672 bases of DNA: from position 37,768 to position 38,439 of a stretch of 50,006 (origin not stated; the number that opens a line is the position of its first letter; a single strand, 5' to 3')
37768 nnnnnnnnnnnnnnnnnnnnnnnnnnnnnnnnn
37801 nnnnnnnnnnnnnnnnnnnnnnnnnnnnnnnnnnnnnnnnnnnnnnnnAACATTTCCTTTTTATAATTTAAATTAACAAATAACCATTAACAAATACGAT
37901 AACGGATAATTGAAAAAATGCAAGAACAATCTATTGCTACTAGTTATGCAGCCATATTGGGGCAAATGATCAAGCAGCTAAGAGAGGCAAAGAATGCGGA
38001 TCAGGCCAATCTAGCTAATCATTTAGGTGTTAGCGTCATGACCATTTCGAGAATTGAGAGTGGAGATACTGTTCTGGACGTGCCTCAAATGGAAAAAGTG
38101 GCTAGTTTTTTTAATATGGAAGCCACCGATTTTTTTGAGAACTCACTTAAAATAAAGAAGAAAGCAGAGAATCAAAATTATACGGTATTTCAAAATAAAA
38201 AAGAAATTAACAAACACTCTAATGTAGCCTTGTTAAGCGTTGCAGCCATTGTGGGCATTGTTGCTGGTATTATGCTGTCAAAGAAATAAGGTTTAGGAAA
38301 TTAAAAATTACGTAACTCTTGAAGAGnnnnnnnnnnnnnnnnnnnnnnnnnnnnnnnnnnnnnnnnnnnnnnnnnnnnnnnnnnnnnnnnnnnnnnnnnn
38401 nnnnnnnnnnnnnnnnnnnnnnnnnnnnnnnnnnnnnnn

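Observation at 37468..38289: Divergent pair: membrane-anchored PLAAT/LRAT-like enzyme and a membrane-anchored XRE regulator, a possible lipid-targeting toxin/abortive module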

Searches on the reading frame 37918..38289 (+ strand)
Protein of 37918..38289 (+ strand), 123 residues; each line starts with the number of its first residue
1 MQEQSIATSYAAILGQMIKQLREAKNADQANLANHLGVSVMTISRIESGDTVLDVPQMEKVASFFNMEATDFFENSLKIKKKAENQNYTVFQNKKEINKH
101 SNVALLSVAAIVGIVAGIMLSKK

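Call 3: search_protein_families(library=pfam, proteins=[window:37918-38289:+], max_evalue=1)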
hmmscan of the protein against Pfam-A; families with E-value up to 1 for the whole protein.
window:37918-38289:+ (123 aa): 14 families
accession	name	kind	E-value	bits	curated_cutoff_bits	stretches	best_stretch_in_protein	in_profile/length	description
PF01381.28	HTH_3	-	1.4e-09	38.3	23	1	18-70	1-53/55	Helix-turn-helix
PF13560.12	HTH_31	-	1e-08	35.8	27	1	14-65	2-54/64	Helix-turn-helix domain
PF12844.13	HTH_19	-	3e-08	33.9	30.2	1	15-73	1-59/64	Helix-turn-helix domain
PF08667.16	BetR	-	0.00074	20.1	21.6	1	14-76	10-76/148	BetR domain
PF15731.11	MqsA_antitoxin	-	0.0046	17.5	30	1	13-55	69-111/131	Antitoxin component of bacterial toxin-antitoxin system, MqsA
PF13443.12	HTH_26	-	0.0057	17.3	22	1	18-74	2-59/63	Cro/C1-type HTH DNA-binding domain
PF08279.18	HTH_11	-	0.012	15.9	25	1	16-45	4-34/55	HTH domain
PF08220.18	HTH_DeoR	-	0.017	15.3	21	1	15-43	3-31/57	DeoR-like helix-turn-helix domain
PF13413.12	HTH_25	-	0.017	15.3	24.6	1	18-50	2-34/62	Helix-turn-helix domain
PF04545.22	Sigma70_r4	-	0.025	14.5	24.1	1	25-48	19-42/50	Sigma-70, region 4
PF10826.14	DUF2551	-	0.074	13.7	23.4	1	84-116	22-54/83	Protein of unknown function (DUF2551)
PF01047.28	MarR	-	0.1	13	24.6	1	20-46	11-37/59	MarR family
PF07022.19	Phage_CI_repr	-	0.11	13.3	22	1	18-44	3-30/65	Bacteriophage CI repressor helix-turn-helix domain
PF13744.12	HTH_37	-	0.12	12.6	27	1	12-49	17-54/80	Helix-turn-helix domain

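Call 4: search_protein_families(library=padloc, proteins=[window:37918-38289:+], max_evalue=0.1)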
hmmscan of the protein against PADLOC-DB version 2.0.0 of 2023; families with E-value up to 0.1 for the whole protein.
window:37918-38289:+ (123 aa): 17 families
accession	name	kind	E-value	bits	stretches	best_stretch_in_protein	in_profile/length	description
PDLC02926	HTH_VI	-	2.3e-10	38.6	1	14-89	2-77/92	-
PDLC03954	RmrA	-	2.7e-09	34.5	1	14-116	11-109/380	-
PDLC03951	RmrA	-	5e-09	33.6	1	15-103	10-97/400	-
PDLC03947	RmrA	-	7.1e-08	29.7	1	8-99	6-93/383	-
PDLC04775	PDC-M69A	-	1.1e-07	30.3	1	13-108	7-99/113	-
PDLC03952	RmrA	-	1.5e-06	25.4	1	12-103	21-113/395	-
PDLC03945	RmrA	-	5.8e-06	23.7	1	14-96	3-85/394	-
PDLC03665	Control_protein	-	9.6e-06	23.8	1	13-79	8-74/77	control protein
PDLC03949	RmrA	-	1.7e-05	21.8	1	19-108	8-96/363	-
PDLC03953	RmrA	-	2.9e-05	21.5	1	12-91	4-90/373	-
PDLC03946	RmrA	-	3.8e-05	20.6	1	20-78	9-67/357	-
PDLC03956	RmrA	-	0.00023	18.4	1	14-82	9-78/399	-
PDLC03948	RmrA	-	0.00071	16.6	1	15-94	10-89/397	-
PDLC03944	RmrA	-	0.00085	16.5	1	15-102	8-91/384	-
PDLC03943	RmrA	-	0.0012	16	1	15-106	4-91/370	-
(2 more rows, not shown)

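Call 7: search_protein_families(library=ncbifam, proteins=[window:37918-38289:+], max_evalue=0.01)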
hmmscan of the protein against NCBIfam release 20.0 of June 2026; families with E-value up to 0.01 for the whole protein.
window:37918-38289:+ (123 aa): 16 families
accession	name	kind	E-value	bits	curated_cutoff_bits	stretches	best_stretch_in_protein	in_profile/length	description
TIGR03070.1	couple_hipB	subfamily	1.6e-09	37.5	71.65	1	14-68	3-57/58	type II toxin-antitoxin system Y4mF family antitoxin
NF041951.1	phage_RstR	subfamily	8.7e-09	35.6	80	1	15-97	4-84/108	RstR family transcriptional repressor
NF058600.1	TransRegSco1979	equivalog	1.7e-07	30.6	350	1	11-86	6-81/280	Sco1979 family transcriptional regulator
TIGR00270.2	TIGR00270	equivalog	5.4e-07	29.5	110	1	15-90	77-152/159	multiprotein bridging factor aMBF1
NF038139.1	Reg_Aceta_RamB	equivalog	6.5e-07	28.3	700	1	14-91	3-79/465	acetate metabolism transcriptional regulator RamB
NF047948.1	male_kill_WMK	equivalog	1e-06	28.5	300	1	9-100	158-248/300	WO male-killing family protein Wmk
NF052239.1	antitox_spr1629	equivalog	7e-06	25.4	335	1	14-97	3-86/377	spr1629 family repressor/antitoxin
NF041575.1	antitoxPezA_Strep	equivalog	7.6e-06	26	290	1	14-107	2-91/158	type II toxin-antitoxin system antitoxin PezA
TIGR03830.1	CxxCG_CxxCG_HTH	subfamily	1.8e-05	24.6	61.8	1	9-52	61-104/127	type II TA system antitoxin MqsA family protein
NF006015.0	PRK08154.1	subfamily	2.7e-05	23.5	204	1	5-78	22-95/314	anaerobic benzoate catabolism transcriptional regulator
NF003162.0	PRK04140.1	equivalog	2.8e-05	23.3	263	1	10-95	123-208/317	transcriptional regulator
NF007408.0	PRK09943.1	equivalog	0.002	17.7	211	1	14-78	8-72/185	HTH-type transcriptional regulator PuuR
NF049845.1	Xre_ParS_antitoxin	subfamily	0.0024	18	90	1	16-79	5-70/112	type II RES/Xre toxin-antitoxin system antitoxin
NF046032.1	TransRegSlrRBacil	equivalog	0.0053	16.9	250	1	14-85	2-74/149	HTH-type transcriptional regulator SlrR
TIGR02980.1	SigBFG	subfamily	0.0066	16.2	234.35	0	17-48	185-216/227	SigB/SigF/SigG family RNA polymerase sigma factor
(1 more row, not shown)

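Call 71: search_dna_similar(query=window:37918-38286:+, collection=plasmids, mode=protein, max_evalue=0.001, max_rows=40)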
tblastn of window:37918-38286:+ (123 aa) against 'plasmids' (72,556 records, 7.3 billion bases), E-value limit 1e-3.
Records with a match: 25; places in all: 25; records where one place covers at least 80% of the query: 10.
Best place of each record, by identity: <60% 25.
By first word of the organism name: Staphylococcus 10; Bacillus 6; Lactococcus 1; Pseudomonas 1; Planococcus 1; Weissella 1; Parageobacillus 1; Chondrinema 1; Subdoligranulum 1; Niallia 1; and 1 more.
By predicted mobility (MOB-suite, as given by PLSDB): mobilizable 12; non-mobilizable 12; conjugative 1.
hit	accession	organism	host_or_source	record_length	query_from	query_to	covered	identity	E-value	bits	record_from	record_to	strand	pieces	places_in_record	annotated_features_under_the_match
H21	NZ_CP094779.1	Staphylococcus aureus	Camel,swab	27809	14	120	87%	30.8%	2e-5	49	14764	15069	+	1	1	helix-turn-helix transcriptional regulator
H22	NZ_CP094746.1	Staphylococcus aureus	Camel,Ear swab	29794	14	120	87%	30.8%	2e-5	49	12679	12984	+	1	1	helix-turn-helix transcriptional regulator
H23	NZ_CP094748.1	Staphylococcus aureus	Camel,Ear swab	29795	14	120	87%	30.8%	2e-5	49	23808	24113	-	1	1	helix-turn-helix transcriptional regulator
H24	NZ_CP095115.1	Staphylococcus aureus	Camel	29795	14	120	87%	30.8%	2e-5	49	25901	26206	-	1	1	helix-turn-helix transcriptional regulator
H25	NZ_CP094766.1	Staphylococcus aureus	Camel,nasal swab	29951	14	120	87%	30.8%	2e-5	49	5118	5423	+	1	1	helix-turn-helix transcriptional regulator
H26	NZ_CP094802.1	Staphylococcus aureus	Camel,nasal swab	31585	14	120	87%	30.8%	2e-5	49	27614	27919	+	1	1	helix-turn-helix transcriptional regulator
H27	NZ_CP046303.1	Staphylococcus hominis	Homo sapiens,clinical isolate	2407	14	115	83%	31.8%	8e-7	53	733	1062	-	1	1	helix-turn-helix transcriptional regulator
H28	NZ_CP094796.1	Staphylococcus aureus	Camel,Skin swab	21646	14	120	87%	29.9%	7e-5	47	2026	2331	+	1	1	helix-turn-helix transcriptional regulator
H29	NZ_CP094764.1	Staphylococcus aureus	Camel,nasal swab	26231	14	120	87%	29.9%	7e-5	47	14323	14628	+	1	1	helix-turn-helix transcriptional regulator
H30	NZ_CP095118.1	Staphylococcus aureus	Camel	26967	14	120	87%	29.9%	7e-5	47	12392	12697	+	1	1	helix-turn-helix transcriptional regulator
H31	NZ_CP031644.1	Bacillus anthracis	pure culture,sediment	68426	13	97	69%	32.9%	3e-4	46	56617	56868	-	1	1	helix-turn-helix transcriptional regulator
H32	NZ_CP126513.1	Bacillus anthracis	Macrotermes natalensis colony ...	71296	13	97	69%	32.9%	3e-4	46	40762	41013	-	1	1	helix-turn-helix transcriptional regulator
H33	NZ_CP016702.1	Lactococcus lactis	Single cell,Dairy fermentation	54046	16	87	59%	38.0%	3e-4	46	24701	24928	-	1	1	helix-turn-helix transcriptional regulator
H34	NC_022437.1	Pseudomonas fluorescens R124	orthoquartzite cave surface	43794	6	80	61%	34.7%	1e-5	50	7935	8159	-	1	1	helix-turn-helix transcriptional regulator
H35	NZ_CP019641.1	Planococcus lenghuensis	whole organism,crude oil-contamination ...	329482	15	87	59%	35.6%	6e-4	45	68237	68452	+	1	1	helix-turn-helix transcriptional regulator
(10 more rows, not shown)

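Call 73: get_annotated_region(hit=H21, flank=3000)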
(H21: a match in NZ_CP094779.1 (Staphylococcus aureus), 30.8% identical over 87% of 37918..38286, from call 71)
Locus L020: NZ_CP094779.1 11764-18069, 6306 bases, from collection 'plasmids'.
description: Staphylococcus aureus strain IVB6185 plasmid unnamed, complete sequence
organism: Staphylococcus aureus (NCBI taxid 1280)
taxonomy: Bacteria; Bacillota; Bacilli; Bacillales; Staphylococcaceae; Staphylococcus; Staphylococcus aureus
host: -; source: Camel,swab; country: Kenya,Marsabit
typing (MOB-suite, as given by PLSDB): mobilizable; replicon rep_cluster_1733,rep_cluster_2100
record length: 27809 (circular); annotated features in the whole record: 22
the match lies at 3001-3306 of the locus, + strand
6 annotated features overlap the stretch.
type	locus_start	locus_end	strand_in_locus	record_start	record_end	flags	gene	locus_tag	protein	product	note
CDS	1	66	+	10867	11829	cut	-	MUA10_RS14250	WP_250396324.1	ornithine cyclodeaminase family protein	-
CDS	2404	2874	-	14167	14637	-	-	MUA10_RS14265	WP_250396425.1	hypothetical protein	-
CDS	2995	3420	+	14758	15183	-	-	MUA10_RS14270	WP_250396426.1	helix-turn-helix transcriptional regulator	-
CDS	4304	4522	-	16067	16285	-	-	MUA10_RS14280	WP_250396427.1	VraH family protein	-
CDS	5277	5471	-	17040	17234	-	-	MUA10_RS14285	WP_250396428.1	hypothetical protein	-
CDS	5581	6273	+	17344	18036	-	-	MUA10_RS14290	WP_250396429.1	putative immunity/bacteriocin fusion bifunctional protein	-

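Call 83: find_homologous_proteins(query=window:37918-38286:+, max_evalue=0.001)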
Query window:37918-38286:+ (123 aa): 45 proteins with E <= 0.001 among 80 candidates.
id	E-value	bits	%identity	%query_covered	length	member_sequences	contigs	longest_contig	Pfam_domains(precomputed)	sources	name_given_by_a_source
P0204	3.4e-69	247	100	100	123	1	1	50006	PF12844.14,PF01381.29,PF13560.13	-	-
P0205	4.0e-67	241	97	100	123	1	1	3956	PF12844.14,PF01381.29,PF13560.13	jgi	jgi:transcriptional regulator with XRE-family HTH domain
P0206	4.9e-67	240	98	100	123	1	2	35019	PF12844.14,PF01381.29,PF13560.13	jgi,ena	-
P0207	1.4e-66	239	96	100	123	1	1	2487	PF12844.14,PF01381.29,PF13560.13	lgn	-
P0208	2.2e-66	238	96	100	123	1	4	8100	PF12844.14,PF01381.29,PF13560.13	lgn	-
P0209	6.3e-66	237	95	100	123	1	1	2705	PF12844.14,PF01381.29,PF13560.13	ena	-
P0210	1.1e-58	214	85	100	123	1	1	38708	PF12844.14,PF01381.29,PF13560.13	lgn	-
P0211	2.3e-57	209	85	100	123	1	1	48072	PF12844.14,PF01381.29,PF13560.13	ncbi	ncbi:MAG: helix-turn-helix domain-containing protein [Alphaproteobacteria bacterium]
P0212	3.3e-57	209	83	100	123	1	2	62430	PF12844.14,PF01381.29,PF13560.13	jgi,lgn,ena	-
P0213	7.4e-51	188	73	100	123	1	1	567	PF12844.14,PF01381.29,PF13560.13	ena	-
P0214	7.6e-50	185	73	100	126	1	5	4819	PF12844.14,PF01381.29,PF13560.13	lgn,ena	-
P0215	1.8e-49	184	72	100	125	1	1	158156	PF12844.14,PF01381.29,PF13560.13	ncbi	ncbi:MAG: helix-turn-helix domain-containing protein [Alphaproteobacteria bacterium]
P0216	3.5e-49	183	72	100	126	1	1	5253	PF01381.29,PF13560.13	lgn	-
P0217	1.6e-48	181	71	99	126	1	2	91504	PF12844.14,PF01381.29,PF13560.13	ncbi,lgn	-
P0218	3.3e-48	180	72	99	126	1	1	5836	PF12844.14,PF01381.29,PF13560.13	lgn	-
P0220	2.2e-47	177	72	99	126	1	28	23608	PF12844.14,PF01381.29,PF13560.13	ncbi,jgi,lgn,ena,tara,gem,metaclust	tara:strand:- start:804 stop:1184 length:381 start_codon:yes stop_codon:yes gene_type:complete|metac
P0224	2.3e-46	174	67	100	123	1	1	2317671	PF12844.14,PF20432.5,PF01381.29,PF13560.13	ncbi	-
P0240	5.1e-40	154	58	99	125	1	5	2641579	PF12844.14,PF01381.29,PF13560.13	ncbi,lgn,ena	-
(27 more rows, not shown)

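Call 84: find_encoding_contigs(protein=P0220, flank=5000, max_places=6)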
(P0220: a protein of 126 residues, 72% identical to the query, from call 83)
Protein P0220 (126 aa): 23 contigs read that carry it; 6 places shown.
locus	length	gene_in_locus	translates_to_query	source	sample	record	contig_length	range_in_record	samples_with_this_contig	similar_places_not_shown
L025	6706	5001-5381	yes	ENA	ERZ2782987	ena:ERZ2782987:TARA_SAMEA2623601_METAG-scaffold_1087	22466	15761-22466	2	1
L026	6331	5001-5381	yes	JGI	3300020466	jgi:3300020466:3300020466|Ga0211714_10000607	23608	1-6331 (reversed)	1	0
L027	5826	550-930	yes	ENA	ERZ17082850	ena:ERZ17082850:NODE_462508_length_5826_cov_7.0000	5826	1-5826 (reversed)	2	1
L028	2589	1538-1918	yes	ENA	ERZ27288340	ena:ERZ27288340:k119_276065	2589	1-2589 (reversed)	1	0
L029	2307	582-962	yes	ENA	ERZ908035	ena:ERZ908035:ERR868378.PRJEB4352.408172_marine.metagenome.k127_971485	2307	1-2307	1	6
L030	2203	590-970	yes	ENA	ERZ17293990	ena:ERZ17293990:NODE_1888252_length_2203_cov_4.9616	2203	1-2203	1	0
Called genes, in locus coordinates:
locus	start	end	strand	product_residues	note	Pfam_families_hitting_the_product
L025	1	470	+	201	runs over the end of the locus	PF02525:Flavodoxin_2, PF03358:FMN_red (weak)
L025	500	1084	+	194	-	PF04264:YceI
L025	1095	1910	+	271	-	PF02900:LigB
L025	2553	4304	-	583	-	PF00239:Resolvase, PF07508:Recombinase, PF13408:Zn_ribbon_recom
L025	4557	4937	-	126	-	PF04970:LRAT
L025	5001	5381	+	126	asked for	PF13560:HTH_31, PF12844:HTH_19 (weak), PF01381:HTH_3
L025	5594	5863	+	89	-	-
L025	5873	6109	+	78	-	-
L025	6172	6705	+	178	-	?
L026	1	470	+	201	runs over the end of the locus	PF02525:Flavodoxin_2, PF03358:FMN_red (weak)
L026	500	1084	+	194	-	PF04264:YceI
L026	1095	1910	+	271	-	PF02900:LigB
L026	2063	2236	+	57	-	-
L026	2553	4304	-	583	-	PF00239:Resolvase, PF07508:Recombinase, PF13408:Zn_ribbon_recom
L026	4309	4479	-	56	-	-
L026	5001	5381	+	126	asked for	PF13560:HTH_31, PF12844:HTH_19 (weak), PF01381:HTH_3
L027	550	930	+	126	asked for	PF13560:HTH_31, PF12844:HTH_19 (weak), PF01381:HTH_3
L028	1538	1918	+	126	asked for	PF13560:HTH_31, PF12844:HTH_19 (weak), PF01381:HTH_3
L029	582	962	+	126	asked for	PF13560:HTH_31, PF12844:HTH_19 (weak), PF01381:HTH_3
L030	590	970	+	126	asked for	PF13560:HTH_31, PF12844:HTH_19 (weak), PF01381:HTH_3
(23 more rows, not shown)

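Call 85: find_encoding_contigs(protein=P0240, flank=5000, max_places=4)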
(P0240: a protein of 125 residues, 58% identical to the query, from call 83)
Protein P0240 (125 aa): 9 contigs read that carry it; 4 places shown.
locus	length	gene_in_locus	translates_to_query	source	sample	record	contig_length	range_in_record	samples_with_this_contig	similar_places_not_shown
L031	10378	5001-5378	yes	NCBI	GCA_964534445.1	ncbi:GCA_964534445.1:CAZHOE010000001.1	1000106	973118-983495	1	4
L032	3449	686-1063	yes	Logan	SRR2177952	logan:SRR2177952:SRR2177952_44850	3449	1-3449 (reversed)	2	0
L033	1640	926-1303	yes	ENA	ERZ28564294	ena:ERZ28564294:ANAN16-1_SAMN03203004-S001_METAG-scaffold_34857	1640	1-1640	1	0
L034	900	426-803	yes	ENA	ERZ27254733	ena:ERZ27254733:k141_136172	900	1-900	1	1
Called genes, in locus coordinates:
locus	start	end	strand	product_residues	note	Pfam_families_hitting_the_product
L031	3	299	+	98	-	-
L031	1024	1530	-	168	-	PF18735:HEPN_RiboL-PSP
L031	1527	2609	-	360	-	PF03235:GmrSD_N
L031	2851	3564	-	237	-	PF15515:MvaI_BcnI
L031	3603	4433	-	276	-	PF02086:MethyltransfD12 (faint), PF01555:N6_N4_Mtase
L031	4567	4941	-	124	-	-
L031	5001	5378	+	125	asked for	PF13560:HTH_31 (weak), PF12844:HTH_19 (weak), PF01381:HTH_3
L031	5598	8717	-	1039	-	PF00270:DEAD, PF04851:ResIII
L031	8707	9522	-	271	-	PF08878:HamA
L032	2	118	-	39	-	?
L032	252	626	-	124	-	-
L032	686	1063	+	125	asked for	PF13560:HTH_31 (weak), PF12844:HTH_19 (weak), PF01381:HTH_3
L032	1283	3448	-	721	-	?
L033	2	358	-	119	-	?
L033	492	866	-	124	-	-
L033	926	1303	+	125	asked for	PF13560:HTH_31 (weak), PF12844:HTH_19 (weak), PF01381:HTH_3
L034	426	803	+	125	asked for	PF13560:HTH_31 (weak), PF12844:HTH_19 (weak), PF01381:HTH_3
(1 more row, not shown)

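Call 86: find_encoding_contigs(protein=P0224, flank=5000, max_places=3)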
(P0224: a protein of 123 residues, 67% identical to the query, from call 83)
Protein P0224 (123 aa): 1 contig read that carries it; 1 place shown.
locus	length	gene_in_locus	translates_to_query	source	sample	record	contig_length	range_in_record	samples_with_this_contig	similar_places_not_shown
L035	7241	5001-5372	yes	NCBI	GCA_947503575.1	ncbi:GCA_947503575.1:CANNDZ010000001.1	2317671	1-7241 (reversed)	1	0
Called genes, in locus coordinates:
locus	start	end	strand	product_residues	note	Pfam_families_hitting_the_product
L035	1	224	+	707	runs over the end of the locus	PF27135:HTH_TnsB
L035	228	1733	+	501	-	PF05621:TniB, PF13401:AAA_22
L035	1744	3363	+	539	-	PF06527:TniQ, PF15978:TnsD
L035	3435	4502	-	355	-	-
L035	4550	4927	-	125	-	-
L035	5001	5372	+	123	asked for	PF20432:Xre-like-HTH (faint), PF12844:HTH_19 (weak), PF13560:HTH_31, PF01381:HTH_3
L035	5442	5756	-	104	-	-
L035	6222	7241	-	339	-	?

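Call 98: predict_structure(alignment_id=A6)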
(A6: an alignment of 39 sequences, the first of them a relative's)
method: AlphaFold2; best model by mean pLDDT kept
length: 123 residues; sequences in the alignment: 39
mean_pLDDT: 91.5   pTM: 0.85
mean pLDDT of the five models: 91.5, 91.4, 90.5, 89.9, 89.6
residues with pLDDT >= 90: 96; 70-90: 21; 50-70: 4; < 50: 2
segments of 3 or more residues with pLDDT < 50: none
pLDDT, mean of each block of 10 residues (from residue 1): 78 96 95 97 95 94 96 95 94 89 87 91 62
secondary structure, 60 per line:
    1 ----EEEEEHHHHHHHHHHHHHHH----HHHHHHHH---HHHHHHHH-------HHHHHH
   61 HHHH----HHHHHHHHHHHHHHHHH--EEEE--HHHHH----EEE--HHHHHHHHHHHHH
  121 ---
elements in order: E5-9 H10-24 H29-36 H40-47 H55-64 H69-85 E88-91 H94-98 E103-105 H108-120

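Call 101: fold_search(model_id=the predicted structure, library=pdb)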
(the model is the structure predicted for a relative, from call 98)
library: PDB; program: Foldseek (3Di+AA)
matches with E <= 10: 622; with E <= 0.001: 3
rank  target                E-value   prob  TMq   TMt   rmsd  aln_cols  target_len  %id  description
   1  2b5a_B                2.9e-04  1.00  0.50  0.78   1.5        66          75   26  C.BclI, Control Element of the BclI Restriction-Modification System (released 2006-01-03)
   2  2b5a_A                4.0e-04  1.00  0.50  0.76   1.4        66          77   26  C.BclI, Control Element of the BclI Restriction-Modification System (released 2006-01-03)
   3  2b5a_C                5.0e-04  1.00  0.49  0.77   1.5        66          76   26  C.BclI, Control Element of the BclI Restriction-Modification System (released 2006-01-03)
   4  6jq1_B                1.1e-03  1.00  0.48  0.46   3.7        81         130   17  Crystal Structure of DdrO from Deinococcus geothermalis (released 2019-08-28)
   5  1y7y_B                1.3e-03  1.00  0.48  0.84   1.4        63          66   25  High-resolution crystal structure of the restriction-modification controller protein C.AhdI from Aeromonas hydrophila (released 2005-02-22)
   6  1y9q                  1.5e-03  1.00  0.49  0.35   2.8        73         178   22  Crystal Structure of HTH_3 family Transcriptional Regulator from Vibrio cholerae (released 2005-01-04)
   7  6jq1_A                1.8e-03  1.00  0.47  0.45   1.2        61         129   23  Crystal Structure of DdrO from Deinococcus geothermalis (released 2019-08-28)
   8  7dlv_E                1.8e-03  1.00  0.45  0.40  12.0       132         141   18  shrimp dUTPase in complex with Stl (released 2021-12-01)
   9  3g5g_B                2.0e-03  1.00  0.50  0.75   1.8        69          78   25  Crystal Structure of the Wild-Type Restriction-Modification Controller Protein C.Esp1396I (released 2009-08-25)
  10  4i6u_A                2.1e-03  1.00  0.50  0.74   5.6        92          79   23  Crystal Structure of a Y37F mutant of the Restriction-Modification Controller Protein C.Esp1396I (released 2013-11-13)
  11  6rnz_A                2.2e-03  1.00  0.47  0.84   1.3        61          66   23  Crystal structure of the N-terminal HTH DNA-binding domain of the essential repressor DdrO from radiation-resistant De (released 2019-10-09)
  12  3f51_A                2.2e-03  1.00  0.52  0.66   1.4        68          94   19  Crystal Structure of the clp gene regulator ClgR from Corynebacterium glutamicum (released 2008-11-18)
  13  6h4c_H                2.3e-03  1.00  0.50  0.43   2.8        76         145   24  A polyamorous repressor: deciphering the evolutionary strategy used by the phage-inducible chromosomal islands to spre (released 2019-08-28)
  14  4i6u_B                2.4e-03  1.00  0.50  0.75   5.7        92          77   23  Crystal Structure of a Y37F mutant of the Restriction-Modification Controller Protein C.Esp1396I (released 2013-11-13)
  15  3clc_B                2.6e-03  1.00  0.51  0.77   1.7        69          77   25  Crystal Structure of the Restriction-Modification Controller Protein C.Esp1396I Tetramer in Complex with its Natural 3 (released 2008-07-29)
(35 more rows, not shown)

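Call 104: find_related_loci(query=A6, collection=genome_contigs, flank=6000)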
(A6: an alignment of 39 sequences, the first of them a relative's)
Query A6 (123 aa) in genome_contigs; peptide patterns used: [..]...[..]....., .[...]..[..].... (x = any residue, [..] = any of these).
32 stretches matched a pattern; 9 encode a relative of the query (tblastn E <= 1e-3); 9 distinct loci.
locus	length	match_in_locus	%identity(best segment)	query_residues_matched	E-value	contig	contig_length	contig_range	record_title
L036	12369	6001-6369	72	1-123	6e-60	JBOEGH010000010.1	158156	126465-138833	MAG: Alphaproteobacteria bacterium isolate PBSAalp16 PBSAc_contig_752, whole genome shotgun sequence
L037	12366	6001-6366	71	2-123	5e-58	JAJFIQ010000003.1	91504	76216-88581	MAG: Emcibacter sp. isolate OFTM17 OFTM17_2, whole genome shotgun sequence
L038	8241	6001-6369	67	1-123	6e-57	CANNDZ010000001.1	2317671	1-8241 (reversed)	uncultured Kordiimonas sp. isolate 176-3Z.fasta genome assembly, contig: NODE_1, whole genome shotgun sequence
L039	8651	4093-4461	62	1-123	2e-52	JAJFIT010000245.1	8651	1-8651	MAG: Alphaproteobacteria bacterium isolate OFTM11 OFTM11_244, whole genome shotgun sequence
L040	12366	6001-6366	58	1-122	4e-49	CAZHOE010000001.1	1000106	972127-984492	MAG TPA_asm: uncultured Micavibrio sp. isolate SRP062349_co2_98 genome assembly, contig: NODE_3_length_1000106_cov_25.54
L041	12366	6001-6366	60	1-123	1e-44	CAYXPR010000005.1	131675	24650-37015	MAG TPA_asm: uncultured Rickettsiales bacterium isolate SRP287051_co2_121 genome assembly, contig: NODE_261_length_13167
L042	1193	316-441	48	14-55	2e-7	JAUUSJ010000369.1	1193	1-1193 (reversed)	MAG: Blautia sp. isolate N1171.6 NODE_21480_length_1193_cov_41.386643, whole genome shotgun sequence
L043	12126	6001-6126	48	14-55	2e-6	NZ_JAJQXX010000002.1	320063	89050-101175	Blautia sp. XA-2221 Contig_2_chromosome, whole genome shotgun sequence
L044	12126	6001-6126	48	14-55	2e-6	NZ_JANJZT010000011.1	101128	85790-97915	Blautia caecimuris strain DSM 29492 NODE_11_length_101128_cov_77.930204, whole genome shotgun sequence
